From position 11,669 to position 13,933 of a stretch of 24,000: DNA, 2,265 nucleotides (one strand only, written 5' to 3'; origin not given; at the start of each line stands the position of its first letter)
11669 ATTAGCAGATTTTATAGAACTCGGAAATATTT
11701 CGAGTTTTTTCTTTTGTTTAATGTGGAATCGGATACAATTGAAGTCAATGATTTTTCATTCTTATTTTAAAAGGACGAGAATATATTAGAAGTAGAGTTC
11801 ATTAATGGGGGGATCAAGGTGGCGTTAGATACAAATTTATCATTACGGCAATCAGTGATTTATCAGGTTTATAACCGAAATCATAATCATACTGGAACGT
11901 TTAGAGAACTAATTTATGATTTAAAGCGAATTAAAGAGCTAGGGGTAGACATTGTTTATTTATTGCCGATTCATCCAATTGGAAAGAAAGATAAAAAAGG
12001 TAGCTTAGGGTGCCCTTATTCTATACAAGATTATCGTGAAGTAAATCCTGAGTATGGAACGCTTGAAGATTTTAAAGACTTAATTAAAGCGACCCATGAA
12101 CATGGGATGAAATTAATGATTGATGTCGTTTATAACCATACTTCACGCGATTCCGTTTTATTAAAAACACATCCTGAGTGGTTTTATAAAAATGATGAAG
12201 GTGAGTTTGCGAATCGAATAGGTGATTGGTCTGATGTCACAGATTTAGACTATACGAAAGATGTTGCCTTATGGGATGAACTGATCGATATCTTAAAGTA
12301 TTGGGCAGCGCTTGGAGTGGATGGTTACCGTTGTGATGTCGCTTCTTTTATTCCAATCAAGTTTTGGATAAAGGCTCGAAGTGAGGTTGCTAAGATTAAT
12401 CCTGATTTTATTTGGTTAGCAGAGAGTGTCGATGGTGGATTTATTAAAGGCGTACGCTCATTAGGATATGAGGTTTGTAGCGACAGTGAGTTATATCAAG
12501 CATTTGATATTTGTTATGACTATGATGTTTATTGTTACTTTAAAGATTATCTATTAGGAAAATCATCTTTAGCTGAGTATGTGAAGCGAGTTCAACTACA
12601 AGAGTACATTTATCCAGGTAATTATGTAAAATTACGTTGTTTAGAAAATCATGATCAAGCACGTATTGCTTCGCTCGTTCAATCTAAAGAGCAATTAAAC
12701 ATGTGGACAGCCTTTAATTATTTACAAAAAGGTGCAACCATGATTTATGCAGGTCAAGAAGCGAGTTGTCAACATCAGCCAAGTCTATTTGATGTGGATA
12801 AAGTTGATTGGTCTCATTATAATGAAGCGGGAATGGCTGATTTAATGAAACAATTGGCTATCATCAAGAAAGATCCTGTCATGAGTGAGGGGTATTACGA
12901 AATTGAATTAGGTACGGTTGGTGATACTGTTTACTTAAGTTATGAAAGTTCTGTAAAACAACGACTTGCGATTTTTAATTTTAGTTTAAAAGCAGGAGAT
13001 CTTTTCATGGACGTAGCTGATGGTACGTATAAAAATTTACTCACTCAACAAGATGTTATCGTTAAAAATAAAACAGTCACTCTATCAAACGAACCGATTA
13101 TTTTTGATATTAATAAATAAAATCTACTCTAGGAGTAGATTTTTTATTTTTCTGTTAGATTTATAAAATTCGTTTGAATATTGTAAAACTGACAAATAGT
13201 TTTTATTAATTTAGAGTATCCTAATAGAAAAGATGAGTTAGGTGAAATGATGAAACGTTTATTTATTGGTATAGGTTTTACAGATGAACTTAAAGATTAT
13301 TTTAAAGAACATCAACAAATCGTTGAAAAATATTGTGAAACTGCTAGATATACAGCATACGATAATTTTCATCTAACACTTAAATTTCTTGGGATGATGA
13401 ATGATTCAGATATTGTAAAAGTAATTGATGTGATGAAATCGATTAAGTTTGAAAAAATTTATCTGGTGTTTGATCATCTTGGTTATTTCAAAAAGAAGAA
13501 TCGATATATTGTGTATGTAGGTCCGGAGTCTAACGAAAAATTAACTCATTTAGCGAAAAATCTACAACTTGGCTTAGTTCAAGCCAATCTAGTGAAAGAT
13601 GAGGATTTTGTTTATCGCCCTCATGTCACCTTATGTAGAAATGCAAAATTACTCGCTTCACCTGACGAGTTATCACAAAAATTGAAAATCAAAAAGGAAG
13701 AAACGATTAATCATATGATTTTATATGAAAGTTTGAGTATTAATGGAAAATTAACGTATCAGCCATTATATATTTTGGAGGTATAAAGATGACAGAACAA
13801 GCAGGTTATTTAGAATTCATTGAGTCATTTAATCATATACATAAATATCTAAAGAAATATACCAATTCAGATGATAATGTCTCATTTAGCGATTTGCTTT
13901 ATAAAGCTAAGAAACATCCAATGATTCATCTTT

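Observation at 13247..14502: Translationally coupled 2H phosphoesterase and HEPN-motif/CBS protein: possible ligand-gated RNA-cleavage and end-processing module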

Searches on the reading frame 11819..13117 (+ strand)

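Call 68: search_protein_families(library=pfam, proteins=[window:11819-13117:+], max_evalue=0.001)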
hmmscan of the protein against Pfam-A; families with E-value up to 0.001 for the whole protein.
window:11819-13117:+ (433 aa): 5 families
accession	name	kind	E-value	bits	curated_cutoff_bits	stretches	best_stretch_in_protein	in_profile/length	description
PF00128.31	Alpha-amylase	-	2.3e-35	123.1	22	2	19-112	9-96/446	Alpha amylase, catalytic domain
PF18612.7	Bac_A_amyl_C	-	1e-17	64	25.9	1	366-429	6-69/69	Bacterial Alpha amylase C-terminal domain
PF14701.12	hDGE_amylase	-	6.8e-12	45.7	27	1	26-125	19-120/439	Glycogen debranching enzyme, glucanotransferase domain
PF14871.12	GHL6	-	1.8e-05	25.4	35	1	83-138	43-100/132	Hypothetical glycosyl hydrolase 6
PF13200.12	DUF4015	-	0.00033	20.3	27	1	57-170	35-141/313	Putative glycosyl hydrolase domain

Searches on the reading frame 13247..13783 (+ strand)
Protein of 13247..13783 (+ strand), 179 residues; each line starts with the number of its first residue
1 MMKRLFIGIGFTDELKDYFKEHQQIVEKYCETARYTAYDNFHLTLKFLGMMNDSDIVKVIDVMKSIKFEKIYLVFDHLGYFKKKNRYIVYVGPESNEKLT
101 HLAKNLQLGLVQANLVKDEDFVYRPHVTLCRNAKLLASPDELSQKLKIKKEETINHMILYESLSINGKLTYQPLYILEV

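Call 3: search_protein_families(library=pfam, proteins=[window:13247-13783:+], max_evalue=1)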
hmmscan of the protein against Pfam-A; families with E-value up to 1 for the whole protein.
window:13247-13783:+ (179 aa): 5 families
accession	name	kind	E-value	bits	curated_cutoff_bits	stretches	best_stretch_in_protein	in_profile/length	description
PF02834.22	LigT_PEase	-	4.7e-11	43.1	23.3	1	13-85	5-81/87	LigT like Phosphoesterase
PF13563.12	2_5_RNA_ligase2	-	4.1e-10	40.4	27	1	41-146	26-129/152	2'-5' RNA ligase superfamily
PF10469.15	AKAP7_NLS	-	5.6e-10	39.9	24.4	1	13-136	12-153/208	AKAP7 2'5' RNA ligase-like domain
PF24323.1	DUF7494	-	0.015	16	27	1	59-107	44-92/117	Domain of unknown function (DUF7494)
PF23864.1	DUF7222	-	0.13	12.9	27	1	12-79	37-99/108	Domain of unknown function (DUF7222)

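Call 4: search_protein_families(library=ncbifam, proteins=[window:13247-13783:+], max_evalue=1)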
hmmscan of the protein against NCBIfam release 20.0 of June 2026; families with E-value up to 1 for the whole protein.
window:13247-13783:+ (179 aa): 4 families
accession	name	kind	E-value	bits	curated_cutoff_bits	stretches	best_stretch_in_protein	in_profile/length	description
TIGR02258.1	2_5_ligase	equivalog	2e-28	99.5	65.7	1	4-175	2-176/180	RNA 2',3'-cyclic phosphodiesterase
NF011704.0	PRK15124.1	equivalog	1.9e-10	41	184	1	2-174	4-169/176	RNA 2',3'-cyclic phosphodiesterase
NF010223.0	PRK13679.1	equivalog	1.2e-05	25.3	129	1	40-160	32-151/170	hypothetical protein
NF007843.0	PRK10556.1-1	equivalog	0.049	13.6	182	1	59-99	8-46/111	DUF2002 family protein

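Call 5: search_protein_families(library=padloc, proteins=[window:13247-13783:+], max_evalue=1)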
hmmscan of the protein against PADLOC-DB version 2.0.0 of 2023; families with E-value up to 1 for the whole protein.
window:13247-13783:+ (179 aa): 0 families
